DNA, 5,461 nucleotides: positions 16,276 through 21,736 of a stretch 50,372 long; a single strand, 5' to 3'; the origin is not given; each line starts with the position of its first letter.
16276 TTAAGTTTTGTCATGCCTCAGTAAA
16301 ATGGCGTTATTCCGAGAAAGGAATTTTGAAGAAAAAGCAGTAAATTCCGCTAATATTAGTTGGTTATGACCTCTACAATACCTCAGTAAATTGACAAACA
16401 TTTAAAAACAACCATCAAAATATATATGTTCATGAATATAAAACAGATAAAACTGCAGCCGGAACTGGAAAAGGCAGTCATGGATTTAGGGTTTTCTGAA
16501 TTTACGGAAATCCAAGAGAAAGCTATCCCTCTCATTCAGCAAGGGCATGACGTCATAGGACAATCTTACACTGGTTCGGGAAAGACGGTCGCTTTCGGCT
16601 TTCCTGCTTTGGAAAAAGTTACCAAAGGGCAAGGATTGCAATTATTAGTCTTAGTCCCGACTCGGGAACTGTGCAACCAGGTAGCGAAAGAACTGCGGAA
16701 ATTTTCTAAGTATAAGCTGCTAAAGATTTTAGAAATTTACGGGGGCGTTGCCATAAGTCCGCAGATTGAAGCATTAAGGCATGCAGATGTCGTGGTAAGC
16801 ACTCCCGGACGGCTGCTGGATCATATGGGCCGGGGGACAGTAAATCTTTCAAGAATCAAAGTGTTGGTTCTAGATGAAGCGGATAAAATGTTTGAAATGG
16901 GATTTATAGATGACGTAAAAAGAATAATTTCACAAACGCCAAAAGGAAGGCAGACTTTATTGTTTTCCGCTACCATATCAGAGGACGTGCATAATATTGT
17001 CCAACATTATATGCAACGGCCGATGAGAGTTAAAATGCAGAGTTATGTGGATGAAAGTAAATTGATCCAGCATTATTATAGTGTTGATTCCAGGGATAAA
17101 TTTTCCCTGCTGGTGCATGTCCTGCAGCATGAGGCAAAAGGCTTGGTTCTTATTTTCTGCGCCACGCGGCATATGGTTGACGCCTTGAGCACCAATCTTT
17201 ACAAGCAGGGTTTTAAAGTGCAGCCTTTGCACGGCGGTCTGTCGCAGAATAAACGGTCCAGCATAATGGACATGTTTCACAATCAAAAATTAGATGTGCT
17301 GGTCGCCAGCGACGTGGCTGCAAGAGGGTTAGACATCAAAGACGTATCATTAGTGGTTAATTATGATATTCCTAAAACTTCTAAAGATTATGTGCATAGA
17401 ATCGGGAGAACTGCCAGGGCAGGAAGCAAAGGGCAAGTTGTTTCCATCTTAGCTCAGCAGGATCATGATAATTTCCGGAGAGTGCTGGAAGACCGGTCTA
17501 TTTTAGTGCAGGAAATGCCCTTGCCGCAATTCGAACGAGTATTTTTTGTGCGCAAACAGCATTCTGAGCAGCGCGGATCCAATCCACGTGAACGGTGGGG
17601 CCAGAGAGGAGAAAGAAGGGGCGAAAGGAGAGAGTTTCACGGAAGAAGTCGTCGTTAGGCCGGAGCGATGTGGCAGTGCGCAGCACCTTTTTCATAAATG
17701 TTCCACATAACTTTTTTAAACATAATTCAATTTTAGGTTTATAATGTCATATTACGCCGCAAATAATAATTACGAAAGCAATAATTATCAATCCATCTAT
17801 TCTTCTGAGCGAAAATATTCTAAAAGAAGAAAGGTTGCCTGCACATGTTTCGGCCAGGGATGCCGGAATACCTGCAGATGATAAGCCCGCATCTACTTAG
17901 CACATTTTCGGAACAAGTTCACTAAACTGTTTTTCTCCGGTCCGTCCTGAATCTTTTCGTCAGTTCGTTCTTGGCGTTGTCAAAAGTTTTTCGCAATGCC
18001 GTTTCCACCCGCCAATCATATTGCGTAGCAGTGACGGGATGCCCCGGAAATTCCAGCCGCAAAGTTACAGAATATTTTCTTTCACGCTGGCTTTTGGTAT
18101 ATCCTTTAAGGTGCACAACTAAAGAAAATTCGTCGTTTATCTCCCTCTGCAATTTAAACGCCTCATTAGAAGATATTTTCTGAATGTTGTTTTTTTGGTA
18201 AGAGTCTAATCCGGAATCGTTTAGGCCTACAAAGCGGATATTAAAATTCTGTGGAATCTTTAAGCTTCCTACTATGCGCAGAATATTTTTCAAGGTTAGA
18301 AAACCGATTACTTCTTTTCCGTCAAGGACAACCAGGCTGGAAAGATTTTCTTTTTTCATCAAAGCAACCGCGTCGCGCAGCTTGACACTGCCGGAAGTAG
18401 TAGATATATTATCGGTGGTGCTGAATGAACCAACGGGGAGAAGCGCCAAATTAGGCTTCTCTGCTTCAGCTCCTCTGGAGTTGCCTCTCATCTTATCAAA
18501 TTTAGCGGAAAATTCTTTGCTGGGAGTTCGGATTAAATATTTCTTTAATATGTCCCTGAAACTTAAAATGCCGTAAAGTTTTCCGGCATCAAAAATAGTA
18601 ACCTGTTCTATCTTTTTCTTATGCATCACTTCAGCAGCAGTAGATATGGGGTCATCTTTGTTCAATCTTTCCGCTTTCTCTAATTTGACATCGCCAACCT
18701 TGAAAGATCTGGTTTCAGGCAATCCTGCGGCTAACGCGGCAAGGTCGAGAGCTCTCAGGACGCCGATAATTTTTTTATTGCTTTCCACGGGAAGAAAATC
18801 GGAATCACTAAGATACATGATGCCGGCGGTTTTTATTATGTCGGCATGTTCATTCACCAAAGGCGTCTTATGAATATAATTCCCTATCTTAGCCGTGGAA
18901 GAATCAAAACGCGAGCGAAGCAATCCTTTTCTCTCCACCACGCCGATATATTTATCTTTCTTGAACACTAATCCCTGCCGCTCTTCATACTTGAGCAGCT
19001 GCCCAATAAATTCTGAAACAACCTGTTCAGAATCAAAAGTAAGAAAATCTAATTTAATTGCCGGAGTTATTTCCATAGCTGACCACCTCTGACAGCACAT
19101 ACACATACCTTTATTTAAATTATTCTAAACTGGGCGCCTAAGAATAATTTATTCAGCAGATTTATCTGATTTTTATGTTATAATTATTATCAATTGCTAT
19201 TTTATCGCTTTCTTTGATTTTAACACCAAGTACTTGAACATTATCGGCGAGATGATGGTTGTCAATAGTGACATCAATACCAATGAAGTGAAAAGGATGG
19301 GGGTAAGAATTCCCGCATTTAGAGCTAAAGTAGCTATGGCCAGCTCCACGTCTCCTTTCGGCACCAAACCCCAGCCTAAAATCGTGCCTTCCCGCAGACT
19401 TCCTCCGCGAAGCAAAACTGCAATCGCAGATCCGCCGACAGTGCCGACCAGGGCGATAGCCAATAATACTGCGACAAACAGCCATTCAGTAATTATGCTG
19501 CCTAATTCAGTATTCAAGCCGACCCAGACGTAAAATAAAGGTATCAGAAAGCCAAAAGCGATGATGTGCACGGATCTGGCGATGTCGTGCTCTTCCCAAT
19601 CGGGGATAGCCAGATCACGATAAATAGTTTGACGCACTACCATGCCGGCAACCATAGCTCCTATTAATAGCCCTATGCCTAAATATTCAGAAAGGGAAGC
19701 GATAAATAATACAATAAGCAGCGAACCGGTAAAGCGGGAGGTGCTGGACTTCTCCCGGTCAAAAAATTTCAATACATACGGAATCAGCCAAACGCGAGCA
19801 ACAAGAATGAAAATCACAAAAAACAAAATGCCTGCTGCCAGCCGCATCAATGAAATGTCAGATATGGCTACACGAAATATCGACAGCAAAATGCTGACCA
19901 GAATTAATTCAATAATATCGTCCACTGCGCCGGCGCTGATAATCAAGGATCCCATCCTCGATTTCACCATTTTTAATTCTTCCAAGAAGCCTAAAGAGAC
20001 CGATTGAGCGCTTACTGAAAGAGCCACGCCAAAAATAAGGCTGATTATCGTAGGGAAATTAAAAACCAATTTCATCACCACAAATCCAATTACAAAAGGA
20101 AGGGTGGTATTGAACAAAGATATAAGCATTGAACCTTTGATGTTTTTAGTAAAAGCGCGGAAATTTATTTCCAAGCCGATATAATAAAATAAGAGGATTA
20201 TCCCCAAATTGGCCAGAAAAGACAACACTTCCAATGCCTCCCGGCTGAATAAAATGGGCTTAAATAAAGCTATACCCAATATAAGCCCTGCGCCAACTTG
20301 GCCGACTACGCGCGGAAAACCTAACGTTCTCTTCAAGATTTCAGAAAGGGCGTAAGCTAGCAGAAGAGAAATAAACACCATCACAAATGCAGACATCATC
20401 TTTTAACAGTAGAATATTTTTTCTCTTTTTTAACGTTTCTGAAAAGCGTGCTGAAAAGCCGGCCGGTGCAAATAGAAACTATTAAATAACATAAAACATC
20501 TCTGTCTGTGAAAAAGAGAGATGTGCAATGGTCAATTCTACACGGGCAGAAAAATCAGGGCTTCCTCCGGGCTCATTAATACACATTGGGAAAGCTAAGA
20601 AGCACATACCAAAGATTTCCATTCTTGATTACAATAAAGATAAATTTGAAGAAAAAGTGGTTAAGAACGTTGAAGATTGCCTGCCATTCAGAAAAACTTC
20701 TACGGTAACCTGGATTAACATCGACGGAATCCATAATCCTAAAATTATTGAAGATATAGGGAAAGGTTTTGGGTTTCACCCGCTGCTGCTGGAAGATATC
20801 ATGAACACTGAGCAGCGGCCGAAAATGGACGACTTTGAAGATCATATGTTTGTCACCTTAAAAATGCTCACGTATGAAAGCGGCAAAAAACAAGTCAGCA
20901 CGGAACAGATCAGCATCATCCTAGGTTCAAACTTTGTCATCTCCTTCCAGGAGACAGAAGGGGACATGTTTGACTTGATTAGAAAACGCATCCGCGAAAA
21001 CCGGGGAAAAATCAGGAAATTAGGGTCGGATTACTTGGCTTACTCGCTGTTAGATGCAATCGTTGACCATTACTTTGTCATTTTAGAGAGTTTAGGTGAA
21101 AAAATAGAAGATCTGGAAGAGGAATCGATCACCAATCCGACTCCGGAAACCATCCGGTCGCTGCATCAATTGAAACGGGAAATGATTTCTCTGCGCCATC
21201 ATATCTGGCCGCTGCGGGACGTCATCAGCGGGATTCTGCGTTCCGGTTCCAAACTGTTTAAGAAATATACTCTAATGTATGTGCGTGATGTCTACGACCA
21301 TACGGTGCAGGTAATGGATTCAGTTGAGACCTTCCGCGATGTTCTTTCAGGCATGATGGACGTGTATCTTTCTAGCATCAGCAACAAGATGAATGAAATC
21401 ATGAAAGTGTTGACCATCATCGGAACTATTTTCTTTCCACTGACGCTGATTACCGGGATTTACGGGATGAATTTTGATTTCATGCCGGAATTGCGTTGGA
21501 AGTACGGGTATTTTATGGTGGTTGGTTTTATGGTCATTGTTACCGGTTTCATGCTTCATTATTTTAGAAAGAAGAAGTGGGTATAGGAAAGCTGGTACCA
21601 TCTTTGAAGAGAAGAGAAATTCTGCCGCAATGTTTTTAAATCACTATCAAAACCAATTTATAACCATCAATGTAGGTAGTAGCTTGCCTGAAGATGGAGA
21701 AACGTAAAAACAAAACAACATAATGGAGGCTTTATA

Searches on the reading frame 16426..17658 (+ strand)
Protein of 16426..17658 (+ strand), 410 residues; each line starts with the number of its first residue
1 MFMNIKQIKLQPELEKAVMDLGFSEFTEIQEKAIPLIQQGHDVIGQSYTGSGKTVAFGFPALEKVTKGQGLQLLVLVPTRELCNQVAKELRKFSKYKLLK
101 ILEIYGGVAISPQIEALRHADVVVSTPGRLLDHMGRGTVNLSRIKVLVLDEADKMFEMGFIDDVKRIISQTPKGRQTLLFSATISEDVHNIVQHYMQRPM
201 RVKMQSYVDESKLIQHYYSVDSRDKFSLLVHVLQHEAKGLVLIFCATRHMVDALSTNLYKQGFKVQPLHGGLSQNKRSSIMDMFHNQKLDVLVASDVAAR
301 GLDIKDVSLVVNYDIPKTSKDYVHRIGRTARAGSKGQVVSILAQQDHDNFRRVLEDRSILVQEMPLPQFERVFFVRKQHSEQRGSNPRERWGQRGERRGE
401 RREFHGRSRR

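Call 10: search_protein_families(library=pfam, proteins=[window:16426-17658:+], max_evalue=0.001)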
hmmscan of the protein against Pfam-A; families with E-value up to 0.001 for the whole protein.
window:16426-17658:+ (410 aa): 3 families
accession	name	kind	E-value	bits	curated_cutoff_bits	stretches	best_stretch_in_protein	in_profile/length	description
PF00270.35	DEAD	-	6.2e-51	172.9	26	1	27-190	1-166/167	DEAD/DEAH box helicase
PF00271.37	Helicase_C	-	5.7e-35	120.3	23.5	1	225-333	2-110/110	Helicase conserved C-terminal domain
PF04851.21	ResIII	-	1e-09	38.9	22.5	1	37-185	15-163/164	Type III restriction enzyme, res subunit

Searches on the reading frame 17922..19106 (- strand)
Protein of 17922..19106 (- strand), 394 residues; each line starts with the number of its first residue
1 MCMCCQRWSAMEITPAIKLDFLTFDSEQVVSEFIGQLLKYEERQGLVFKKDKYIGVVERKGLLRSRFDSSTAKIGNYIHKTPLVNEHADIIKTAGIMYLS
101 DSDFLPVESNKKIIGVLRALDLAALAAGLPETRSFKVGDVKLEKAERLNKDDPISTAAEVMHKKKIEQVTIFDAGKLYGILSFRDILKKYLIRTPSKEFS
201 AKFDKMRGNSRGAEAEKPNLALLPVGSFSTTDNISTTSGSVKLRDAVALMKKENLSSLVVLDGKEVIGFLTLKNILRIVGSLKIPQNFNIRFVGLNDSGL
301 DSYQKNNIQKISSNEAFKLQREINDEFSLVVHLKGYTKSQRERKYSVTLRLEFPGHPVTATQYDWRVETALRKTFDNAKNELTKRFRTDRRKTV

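Call 10: search_protein_families(library=pfam, proteins=[window:17922-19106:-], max_evalue=0.001)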
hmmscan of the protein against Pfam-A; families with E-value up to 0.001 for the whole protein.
window:17922-19106:- (394 aa): 1 family
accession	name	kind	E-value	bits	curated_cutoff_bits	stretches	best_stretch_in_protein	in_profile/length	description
PF00571.33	CBS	-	3.5e-20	72.5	24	2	231-279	6-55/57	CBS domain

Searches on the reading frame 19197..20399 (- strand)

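Call 10: search_protein_families(library=pfam, proteins=[window:19197-20399:-], max_evalue=0.001)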
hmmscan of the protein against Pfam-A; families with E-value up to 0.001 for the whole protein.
window:19197-20399:- (400 aa): 1 family
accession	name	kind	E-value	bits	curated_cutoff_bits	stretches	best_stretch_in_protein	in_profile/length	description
PF00999.27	Na_H_Exchanger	-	3.3e-50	171.4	26.2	1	12-392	4-373/375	Sodium/hydrogen exchanger, transmembrane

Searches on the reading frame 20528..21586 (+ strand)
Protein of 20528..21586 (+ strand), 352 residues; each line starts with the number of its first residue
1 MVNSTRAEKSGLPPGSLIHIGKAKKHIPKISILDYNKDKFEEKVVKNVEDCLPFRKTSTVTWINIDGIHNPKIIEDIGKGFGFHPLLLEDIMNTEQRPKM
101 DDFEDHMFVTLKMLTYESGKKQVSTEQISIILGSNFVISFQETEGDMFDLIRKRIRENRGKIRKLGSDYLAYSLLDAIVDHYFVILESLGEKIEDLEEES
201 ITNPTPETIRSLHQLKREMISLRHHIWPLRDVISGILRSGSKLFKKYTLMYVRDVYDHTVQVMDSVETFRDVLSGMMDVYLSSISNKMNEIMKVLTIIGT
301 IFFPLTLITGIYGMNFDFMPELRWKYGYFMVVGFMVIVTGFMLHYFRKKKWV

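Call 10: search_protein_families(library=pfam, proteins=[window:20528-21586:+], max_evalue=0.001)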
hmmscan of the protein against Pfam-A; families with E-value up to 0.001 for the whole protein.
window:20528-21586:+ (352 aa): 1 family
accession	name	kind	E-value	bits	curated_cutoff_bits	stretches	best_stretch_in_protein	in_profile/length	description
PF01544.23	CorA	-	6e-77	259.3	27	1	59-348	3-292/292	CorA-like Mg2+ transporter protein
